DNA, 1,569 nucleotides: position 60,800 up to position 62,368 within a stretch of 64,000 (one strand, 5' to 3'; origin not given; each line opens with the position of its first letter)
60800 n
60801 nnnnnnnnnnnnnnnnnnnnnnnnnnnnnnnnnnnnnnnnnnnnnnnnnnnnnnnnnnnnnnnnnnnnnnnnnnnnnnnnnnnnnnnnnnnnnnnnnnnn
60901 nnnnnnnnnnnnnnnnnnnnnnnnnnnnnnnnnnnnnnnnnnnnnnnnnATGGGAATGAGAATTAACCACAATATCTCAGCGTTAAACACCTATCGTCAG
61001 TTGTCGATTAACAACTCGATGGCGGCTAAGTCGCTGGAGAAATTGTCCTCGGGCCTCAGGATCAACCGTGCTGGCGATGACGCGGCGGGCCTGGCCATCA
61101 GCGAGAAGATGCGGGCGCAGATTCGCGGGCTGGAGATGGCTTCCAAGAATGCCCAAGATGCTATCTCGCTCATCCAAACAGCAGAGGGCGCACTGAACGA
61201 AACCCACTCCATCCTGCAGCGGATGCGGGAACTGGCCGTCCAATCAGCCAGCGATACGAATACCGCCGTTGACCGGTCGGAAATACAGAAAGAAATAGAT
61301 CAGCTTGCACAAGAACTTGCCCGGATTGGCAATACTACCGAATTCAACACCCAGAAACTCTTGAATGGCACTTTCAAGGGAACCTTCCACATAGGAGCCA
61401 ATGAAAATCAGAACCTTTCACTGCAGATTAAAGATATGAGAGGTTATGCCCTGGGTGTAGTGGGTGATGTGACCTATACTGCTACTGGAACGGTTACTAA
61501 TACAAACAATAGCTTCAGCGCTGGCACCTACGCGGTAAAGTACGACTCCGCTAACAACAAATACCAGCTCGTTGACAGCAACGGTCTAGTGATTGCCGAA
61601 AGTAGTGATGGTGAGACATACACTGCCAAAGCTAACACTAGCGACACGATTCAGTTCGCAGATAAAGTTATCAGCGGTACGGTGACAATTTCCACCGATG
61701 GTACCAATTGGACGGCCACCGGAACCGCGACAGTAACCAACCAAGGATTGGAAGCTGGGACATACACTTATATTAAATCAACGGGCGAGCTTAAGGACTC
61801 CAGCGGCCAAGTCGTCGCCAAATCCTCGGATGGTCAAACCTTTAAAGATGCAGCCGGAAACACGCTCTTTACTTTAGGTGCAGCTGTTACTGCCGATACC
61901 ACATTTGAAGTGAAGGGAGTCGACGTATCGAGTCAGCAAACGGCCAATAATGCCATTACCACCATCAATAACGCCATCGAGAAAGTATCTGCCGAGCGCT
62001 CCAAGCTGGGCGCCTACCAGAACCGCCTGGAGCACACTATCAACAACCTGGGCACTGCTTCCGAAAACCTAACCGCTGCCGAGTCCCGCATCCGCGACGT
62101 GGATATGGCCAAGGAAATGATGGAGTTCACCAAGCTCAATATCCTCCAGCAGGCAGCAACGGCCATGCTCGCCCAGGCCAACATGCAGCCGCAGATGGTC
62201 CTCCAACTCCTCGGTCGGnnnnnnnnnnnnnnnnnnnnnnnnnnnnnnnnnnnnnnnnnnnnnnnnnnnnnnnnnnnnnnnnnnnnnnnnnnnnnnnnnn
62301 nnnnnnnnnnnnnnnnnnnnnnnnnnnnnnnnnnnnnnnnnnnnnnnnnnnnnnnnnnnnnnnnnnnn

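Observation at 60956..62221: Flagellin gene is compositionally foreign and carries an internal duplication in its variable domain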

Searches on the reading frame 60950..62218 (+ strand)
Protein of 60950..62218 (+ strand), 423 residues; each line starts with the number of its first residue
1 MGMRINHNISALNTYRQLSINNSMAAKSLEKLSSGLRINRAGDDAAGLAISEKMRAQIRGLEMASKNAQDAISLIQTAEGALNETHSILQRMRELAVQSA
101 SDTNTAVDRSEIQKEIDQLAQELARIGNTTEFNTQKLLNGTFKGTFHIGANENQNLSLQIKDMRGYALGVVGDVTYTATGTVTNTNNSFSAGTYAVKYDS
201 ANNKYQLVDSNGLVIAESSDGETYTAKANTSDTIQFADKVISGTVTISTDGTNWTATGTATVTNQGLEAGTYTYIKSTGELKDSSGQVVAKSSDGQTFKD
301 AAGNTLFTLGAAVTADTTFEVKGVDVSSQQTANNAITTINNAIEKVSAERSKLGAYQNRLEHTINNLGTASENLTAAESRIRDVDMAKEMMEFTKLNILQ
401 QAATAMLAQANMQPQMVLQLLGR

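Call 10: search_protein_families(library=pfam, proteins=[window:60950-62218:+])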
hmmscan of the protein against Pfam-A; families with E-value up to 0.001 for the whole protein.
window:60950-62218:+ (423 aa): 2 families
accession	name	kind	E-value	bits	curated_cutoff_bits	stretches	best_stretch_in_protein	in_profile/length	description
PF00669.25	Flagellin_N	-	1.4e-47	161.7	26.6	1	5-142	1-138/139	Bacterial flagellin N-terminal helical region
PF00700.27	Flagellin_C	-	7.2e-32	110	23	1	337-421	2-86/86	Bacterial flagellin C-terminal helical region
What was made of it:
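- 60956..62221 (+): hag, a flagellin of 421 aa (423 aa if translation starts at 60950), including the stop codon. Pfam Flagellin_N and Flagellin_C (call 10).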

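Call 11: find_encoding_contigs(protein=window:60950-62218:+, flank=10000, max_places=6)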
Protein window:60950-62218:+ (423 aa): 1 contig read that carries it; 1 place shown.
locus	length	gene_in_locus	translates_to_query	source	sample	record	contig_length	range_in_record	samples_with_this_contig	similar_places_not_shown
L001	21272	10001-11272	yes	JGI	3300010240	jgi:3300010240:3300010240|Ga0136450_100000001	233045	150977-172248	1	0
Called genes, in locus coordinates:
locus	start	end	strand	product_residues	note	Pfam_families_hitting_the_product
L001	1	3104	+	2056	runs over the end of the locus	PF01833:TIG (weak), PF20144:TIG_SUH (faint), PF01833:TIG, PF16179:RHD_dimer (faint), PF01833:TIG, PF00041:fn3, PF25059:FN3_DSCAM-DSCAML_C (faint)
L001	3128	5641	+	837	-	PF00395:SLH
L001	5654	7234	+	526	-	PF00395:SLH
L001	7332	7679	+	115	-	PF08863:YolD (weak)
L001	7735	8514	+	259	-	PF02463:SMC_N, PF00005:ABC_tran, PF13304:AAA_21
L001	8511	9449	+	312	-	PF01458:SUFBD_core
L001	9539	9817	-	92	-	PF00708:Acylphosphatase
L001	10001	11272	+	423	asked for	PF00669:Flagellin_N, PF00700:Flagellin_C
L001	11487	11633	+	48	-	-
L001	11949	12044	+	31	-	-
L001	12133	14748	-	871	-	PF00171:Aldedh, PF00465:Fe-ADH, PF13685:Fe-ADH_2 (weak), PF25137:ADH_Fe_C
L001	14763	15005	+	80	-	-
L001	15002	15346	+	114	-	PF03646:FlaG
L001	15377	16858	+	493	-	PF02465:FliD_N, PF07196:Flagellin_IN, PF07195:FliD_C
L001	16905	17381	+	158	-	-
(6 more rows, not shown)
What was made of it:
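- On Bacterial flagellin (FliC/Hag): cheA, cheB, flgN, flgK, flgL, fliW and csrA lie upstream. flaG, fliD, fliS, flgB, flgC, fliE and fliF lie downstream on the same contig (calls 10, 11).
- The contig comes from a metagenome (call 11).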

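Call 12: find_homologous_proteins(query=window:60950-62218:+, max_evalue=1e-20)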
Query window:60950-62218:+ (423 aa): 8000 proteins with E <= 1e-20 among 8000 candidates; the best 120 are listed.
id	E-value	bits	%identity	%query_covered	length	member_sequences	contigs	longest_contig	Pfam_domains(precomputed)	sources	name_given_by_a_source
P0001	2.6e-257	871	100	100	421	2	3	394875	PF00700.28,PF00669.26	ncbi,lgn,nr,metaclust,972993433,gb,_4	ncbi:MAG TPA: flagellin [Peptococcaceae bacterium]|nr:MAG: Flagellin domain protein [Clostridia bact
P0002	1.3e-220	750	88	99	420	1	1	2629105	PF00700.28,PF00669.26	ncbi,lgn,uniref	ncbi:flagellin [Neomoorella thermoacetica]|uniref:flagellin N-terminal helical domain-containing pro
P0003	5.6e-213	725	86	100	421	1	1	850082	PF00700.28,PF00669.26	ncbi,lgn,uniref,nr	ncbi:flagellin [Thermanaeromonas sp. C210]|uniref:flagellin N-terminal helical domain-containing pro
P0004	1.7e-209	713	84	97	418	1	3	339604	PF00700.28,PF00669.26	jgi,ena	jgi:flagellin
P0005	6.1e-204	695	83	99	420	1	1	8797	PF00700.28,PF00669.26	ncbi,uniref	ncbi:flagellin [Desulfofundulus sp.]|uniref:flagellin N-terminal helical domain-containing protein n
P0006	3.8e-201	686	82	99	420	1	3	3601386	PF00700.28,PF00669.26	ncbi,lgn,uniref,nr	ncbi:flagellin domain protein [Desulfofundulus kuznetsovii DSM 6115]|uniref:Flagellin n=1 Tax=Desulf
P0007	8.1e-200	682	81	100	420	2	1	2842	PF00700.28,PF00669.26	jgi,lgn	jgi:flagellin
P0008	6.9e-192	655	79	100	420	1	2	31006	PF00700.28,PF00669.26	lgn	-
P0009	8.9e-192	655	78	97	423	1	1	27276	PF00700.28,PF00669.26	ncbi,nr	ncbi:MAG: flagellin [Thermoanaerobacteraceae bacterium]|nr:flagellin [Thermoanaerobacteraceae bacter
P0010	4.1e-185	633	77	99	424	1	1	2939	PF00700.28,PF00669.26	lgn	-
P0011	5.2e-181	620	80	91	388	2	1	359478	PF00700.28,PF00669.26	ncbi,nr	ncbi:flagellin [Caldicoprobacter guelmensis]|nr:flagellin [Caldicoprobacter guelmensis]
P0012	7.7e-181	619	80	94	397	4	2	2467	PF00700.28,PF00669.26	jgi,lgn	jgi:flagellin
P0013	3.2e-180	617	73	99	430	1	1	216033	PF00700.28,PF00669.26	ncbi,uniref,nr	ncbi:A-type flagellin [Fervidicola ferrireducens]|uniref:Flagellin n=1 Tax=Fervidicola ferrireducens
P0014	1.3e-178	612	74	99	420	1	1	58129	PF00700.28,PF00669.26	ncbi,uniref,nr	ncbi:MAG: Flagellin protein FlaA [Hydrogenibacillus schlegelii]|uniref:Flagellin n=1 Tax=Hydrogeniba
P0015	3.2e-177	607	79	91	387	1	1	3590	PF00700.28,PF00669.26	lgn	-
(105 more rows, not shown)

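Call 13: find_related_loci(query=window:60950-62218:+, collection=genome_contigs, flank=10000)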
Query window:60950-62218:+ (423 aa) in genome_contigs; peptide patterns used: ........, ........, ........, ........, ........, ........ (x = any residue, [..] = any of these).
599 stretches matched a pattern (row limit reached: there are more); 524 encode a relative of the query (tblastn E <= 1e-3); the best 80 are kept; 80 distinct loci.
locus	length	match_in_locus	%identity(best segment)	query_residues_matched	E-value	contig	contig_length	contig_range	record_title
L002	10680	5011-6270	78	1-421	0e+0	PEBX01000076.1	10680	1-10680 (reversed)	MAG: Candidatus Carbobacillus altaicus isolate AL32 NODE_374_length_10680_cov_327.529_ID_980011, whole genome shotgun se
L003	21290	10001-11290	73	3-422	0e+0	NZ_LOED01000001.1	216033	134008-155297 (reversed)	Fervidicola ferrireducens strain Y170 AN618_contig000001, whole genome shotgun sequence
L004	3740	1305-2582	73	3-423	0e+0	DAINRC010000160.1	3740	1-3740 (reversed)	MAG TPA_asm: Bacillota bacterium isolate CTOTU24187 NODE_607_length_3740_cov_4.117503, whole genome shotgun sequence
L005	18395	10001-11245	65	3-421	9e-158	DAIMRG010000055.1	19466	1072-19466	MAG TPA_asm: Clostridiales bacterium isolate CTOTU40347 NODE_2576_length_19466_cov_4.129051, whole genome shotgun sequen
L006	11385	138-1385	62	3-421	9e-147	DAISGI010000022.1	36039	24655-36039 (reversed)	MAG TPA_asm: Bacillota bacterium isolate CTOTU40134 NODE_995_length_36039_cov_45.909126, whole genome shotgun sequence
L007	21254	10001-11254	56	3-422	2e-128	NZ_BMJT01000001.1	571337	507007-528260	Lysinibacillus alkalisoli strain CGMCC 1.15760 sequence01, whole genome shotgun sequence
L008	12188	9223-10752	49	3-421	4e-126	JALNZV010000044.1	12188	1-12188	MAG: Tissierellaceae bacterium isolate SO_2017_LW2 bin 118 scaffold_11387_c1_LW138R_2017, whole genome shotgun sequence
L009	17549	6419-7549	55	3-421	3e-125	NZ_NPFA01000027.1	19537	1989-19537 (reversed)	Marinococcus halophilus strain KCTC 2843 scaffold_26, whole genome shotgun sequence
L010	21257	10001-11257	56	3-421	7e-125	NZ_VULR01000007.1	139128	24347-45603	Anaerosalibacter bizertensis strain Med78-601-WT-4W-RMD-3 seq7, whole genome shotgun sequence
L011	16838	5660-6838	55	3-421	1e-124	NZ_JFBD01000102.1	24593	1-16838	Virgibacillus alimentarius strain J18 KHU-J18_contig_102, whole genome shotgun sequence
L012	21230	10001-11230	55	3-417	6e-124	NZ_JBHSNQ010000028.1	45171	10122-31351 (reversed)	Ureibacillus suwonensis strain KACC 11287 soapdenovo_K_127_28, whole genome shotgun sequence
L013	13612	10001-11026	57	3-421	2e-123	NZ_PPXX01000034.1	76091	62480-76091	Clostridium sp. Cult2 NODE_34, whole genome shotgun sequence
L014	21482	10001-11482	50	3-421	6e-123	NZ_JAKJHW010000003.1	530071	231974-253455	Pseudalkalibacillus salsuginis strain EGI L200015 NODE_3_length_530071_cov_201.418115, whole genome shotgun sequence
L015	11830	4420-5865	52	3-421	1e-122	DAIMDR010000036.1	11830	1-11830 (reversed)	MAG TPA_asm: Syntrophomonadaceae bacterium isolate CTOTU19814 NODE_4654_length_11830_cov_6.738854, whole genome shotgun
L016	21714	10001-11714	56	3-417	2e-122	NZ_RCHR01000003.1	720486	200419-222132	Oceanobacillus piezotolerans strain YLB-02 NODE_3_length_720486_cov_44.168377, whole genome shotgun sequence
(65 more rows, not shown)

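Call 15: find_encoding_contigs(protein=P0002, flank=10000, max_places=2)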
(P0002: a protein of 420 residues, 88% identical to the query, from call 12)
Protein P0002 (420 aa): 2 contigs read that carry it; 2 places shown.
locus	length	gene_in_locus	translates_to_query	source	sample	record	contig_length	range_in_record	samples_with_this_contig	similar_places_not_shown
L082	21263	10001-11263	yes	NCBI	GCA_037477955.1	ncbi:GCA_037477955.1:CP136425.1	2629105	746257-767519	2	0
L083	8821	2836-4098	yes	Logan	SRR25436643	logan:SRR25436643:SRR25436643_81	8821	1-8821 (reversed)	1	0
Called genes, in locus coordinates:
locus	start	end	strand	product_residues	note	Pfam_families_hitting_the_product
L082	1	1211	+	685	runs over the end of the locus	PF01627:Hpt, PF07194:P2, PF02895:H-kinase_dim, PF02518:HATPase_c, PF01584:CheW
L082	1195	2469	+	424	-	PF00072:Response_reg, PF01339:CheB_methylest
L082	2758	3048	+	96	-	PF04316:FlgM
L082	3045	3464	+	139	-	PF05130:FlgN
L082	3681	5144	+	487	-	PF00460:Flg_bb_rod, PF22638:FlgK_D1, PF06429:Flg_bbr_C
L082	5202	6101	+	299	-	PF00669:Flagellin_N, PF00700:Flagellin_C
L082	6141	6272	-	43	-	-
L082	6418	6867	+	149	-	PF02623:FliW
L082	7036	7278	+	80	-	PF02599:CsrA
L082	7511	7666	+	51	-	-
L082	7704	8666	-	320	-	PF09571:RE_XcyI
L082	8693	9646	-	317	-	PF01555:N6_N4_Mtase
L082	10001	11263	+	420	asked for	PF00669:Flagellin_N, PF00700:Flagellin_C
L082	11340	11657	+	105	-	PF24348:DUF7508 (weak)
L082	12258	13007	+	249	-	-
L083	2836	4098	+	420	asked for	PF00669:Flagellin_N, PF00700:Flagellin_C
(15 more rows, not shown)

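Call 16: find_encoding_contigs(protein=P0003, flank=10000, max_places=2)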
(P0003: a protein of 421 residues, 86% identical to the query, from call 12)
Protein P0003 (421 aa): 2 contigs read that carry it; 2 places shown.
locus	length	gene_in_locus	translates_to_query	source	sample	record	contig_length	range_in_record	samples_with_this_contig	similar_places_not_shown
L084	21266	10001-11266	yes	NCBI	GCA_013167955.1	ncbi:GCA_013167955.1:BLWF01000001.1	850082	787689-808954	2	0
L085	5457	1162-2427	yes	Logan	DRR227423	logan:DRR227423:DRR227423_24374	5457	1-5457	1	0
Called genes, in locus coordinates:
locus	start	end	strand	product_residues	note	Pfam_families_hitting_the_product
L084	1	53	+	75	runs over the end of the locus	PF02081:TrpBP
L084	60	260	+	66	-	PF09413:DUF2007 (weak)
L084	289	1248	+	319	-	PF00365:PFK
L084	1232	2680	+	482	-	PF00224:PK, PF03328:HpcH_HpaI (weak), PF02887:PK_C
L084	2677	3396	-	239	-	PF05209:MinC_N, PF22642:MinC_N_1 (weak), PF03775:MinC_C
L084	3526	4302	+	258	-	PF00702:Hydrolase, PF12710:HAD (weak), PF13419:HAD_2, PF13242:Hydrolase_like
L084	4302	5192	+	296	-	PF21088:MS_channel_1st, PF00924:MS_channel_2nd, PF21082:MS_channel_3rd (weak)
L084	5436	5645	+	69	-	-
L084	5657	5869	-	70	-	PF13384:HTH_23 (weak)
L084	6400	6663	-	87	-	PF13560:HTH_31 (weak)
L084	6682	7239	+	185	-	-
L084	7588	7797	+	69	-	PF15919:HicB_lk_antitox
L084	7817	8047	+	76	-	PF15919:HicB_lk_antitox, PF15970:HicB-like_2 (weak), PF21748:UPF0150 (weak)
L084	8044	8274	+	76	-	PF07927:HicA_toxin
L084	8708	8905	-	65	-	PF07927:HicA_toxin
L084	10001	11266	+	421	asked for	PF00669:Flagellin_N, PF00700:Flagellin_C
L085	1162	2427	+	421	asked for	PF00669:Flagellin_N, PF00700:Flagellin_C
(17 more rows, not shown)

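Call 22: search_solved_structures(query=window:60950-62218:+, max_evalue=1e-10, show_alignments=1)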
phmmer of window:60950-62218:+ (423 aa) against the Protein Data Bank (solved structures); distinct sequences matched with E-value up to 1e-10: 67 (the best 60 are shown).
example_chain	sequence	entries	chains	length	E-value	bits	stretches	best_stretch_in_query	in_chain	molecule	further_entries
8jmv_A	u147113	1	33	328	4e-108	365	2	3-179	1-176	Flagella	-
6t17_A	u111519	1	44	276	3.6e-88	299.4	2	3-181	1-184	Flagellin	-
5wjt_A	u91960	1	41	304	2.8e-86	293.2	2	3-171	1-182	Flagellin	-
6gow_D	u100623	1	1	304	3.1e-86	293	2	3-171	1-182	Flagellin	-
5wjy_A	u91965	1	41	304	3.2e-86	293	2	3-171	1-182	Flagellin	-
5wjv_A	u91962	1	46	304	5.8e-86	292.1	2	3-171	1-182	Flagellin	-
5wjx_A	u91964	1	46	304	6.6e-86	292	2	3-171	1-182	Flagellin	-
5maw_D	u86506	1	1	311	9.6e-86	291.4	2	4-178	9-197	Flagellin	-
5wjz_A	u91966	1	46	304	2.3e-85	290.2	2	3-171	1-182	Flagellin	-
5wju_A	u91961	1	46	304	2.8e-85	289.9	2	3-171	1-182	Flagellin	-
5wjw_A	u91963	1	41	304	3.8e-85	289.4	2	3-171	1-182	Flagellin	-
9hpz_A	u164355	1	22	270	7.6e-79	268.7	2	4-174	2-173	Flagellin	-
10ll_A4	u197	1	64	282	7.5e-73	249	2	3-174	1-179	Flagellin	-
10lk_A4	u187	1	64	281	7.7e-70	239.1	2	3-171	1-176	Flagellin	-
6b5b_F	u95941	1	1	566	2.6e-69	237.4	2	3-185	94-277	Flagellin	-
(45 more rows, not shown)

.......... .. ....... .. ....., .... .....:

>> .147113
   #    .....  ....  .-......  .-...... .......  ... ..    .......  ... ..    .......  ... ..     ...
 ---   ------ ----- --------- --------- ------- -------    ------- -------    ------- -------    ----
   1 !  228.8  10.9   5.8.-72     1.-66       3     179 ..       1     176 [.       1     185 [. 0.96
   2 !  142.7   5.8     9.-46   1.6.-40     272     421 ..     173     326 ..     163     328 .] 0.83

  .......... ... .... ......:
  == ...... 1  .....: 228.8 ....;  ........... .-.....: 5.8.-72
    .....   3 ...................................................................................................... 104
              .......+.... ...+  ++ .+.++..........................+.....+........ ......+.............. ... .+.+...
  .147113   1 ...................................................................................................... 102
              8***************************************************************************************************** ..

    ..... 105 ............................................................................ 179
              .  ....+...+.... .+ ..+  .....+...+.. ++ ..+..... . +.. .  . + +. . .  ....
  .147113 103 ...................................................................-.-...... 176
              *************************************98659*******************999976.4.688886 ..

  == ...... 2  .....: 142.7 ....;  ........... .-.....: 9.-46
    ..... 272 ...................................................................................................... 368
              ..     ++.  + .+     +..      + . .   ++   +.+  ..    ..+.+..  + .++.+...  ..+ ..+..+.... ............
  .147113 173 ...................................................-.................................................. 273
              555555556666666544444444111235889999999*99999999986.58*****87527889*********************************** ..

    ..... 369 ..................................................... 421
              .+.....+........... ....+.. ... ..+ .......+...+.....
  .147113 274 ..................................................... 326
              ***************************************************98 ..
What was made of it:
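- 61700..61939 (+): Central repeat unit 2 (about residues 251-330). It is closest to the Neomoorella thermoacetica allele. The single central unit of the B. amyloliquefaciens flagellin 8jmv aligns to this unit (call 22).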

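Call 31: find_encoding_contigs(protein=P0004, flank=10000, max_places=3)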
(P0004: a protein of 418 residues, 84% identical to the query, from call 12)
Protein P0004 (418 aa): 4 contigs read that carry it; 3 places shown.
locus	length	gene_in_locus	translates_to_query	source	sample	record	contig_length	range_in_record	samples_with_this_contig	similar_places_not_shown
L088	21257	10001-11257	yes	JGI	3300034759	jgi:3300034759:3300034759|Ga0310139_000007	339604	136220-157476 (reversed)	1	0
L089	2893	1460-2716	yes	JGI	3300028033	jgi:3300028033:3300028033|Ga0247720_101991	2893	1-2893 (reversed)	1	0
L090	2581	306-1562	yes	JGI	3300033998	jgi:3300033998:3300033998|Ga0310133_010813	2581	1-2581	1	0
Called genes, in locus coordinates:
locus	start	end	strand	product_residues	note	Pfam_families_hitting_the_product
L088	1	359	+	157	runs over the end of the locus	PF01584:CheW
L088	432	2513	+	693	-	PF01627:Hpt, PF07194:P2, PF02895:H-kinase_dim, PF02518:HATPase_c, PF01584:CheW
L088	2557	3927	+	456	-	PF00072:Response_reg, PF01339:CheB_methylest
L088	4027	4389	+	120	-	PF03646:FlaG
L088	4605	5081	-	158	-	-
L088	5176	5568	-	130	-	PF02561:FliS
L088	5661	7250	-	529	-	PF02465:FliD_N, PF07195:FliD_C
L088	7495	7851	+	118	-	PF01909:NTP_transf_2, PF18765:Polbeta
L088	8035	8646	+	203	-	PF02623:FliW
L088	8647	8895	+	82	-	PF02599:CsrA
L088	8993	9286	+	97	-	-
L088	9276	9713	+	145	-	PF01850:PIN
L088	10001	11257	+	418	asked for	PF00669:Flagellin_N, PF00700:Flagellin_C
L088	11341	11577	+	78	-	-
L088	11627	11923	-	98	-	-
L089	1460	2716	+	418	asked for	PF00669:Flagellin_N, PF00700:Flagellin_C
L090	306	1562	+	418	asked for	PF00669:Flagellin_N, PF00700:Flagellin_C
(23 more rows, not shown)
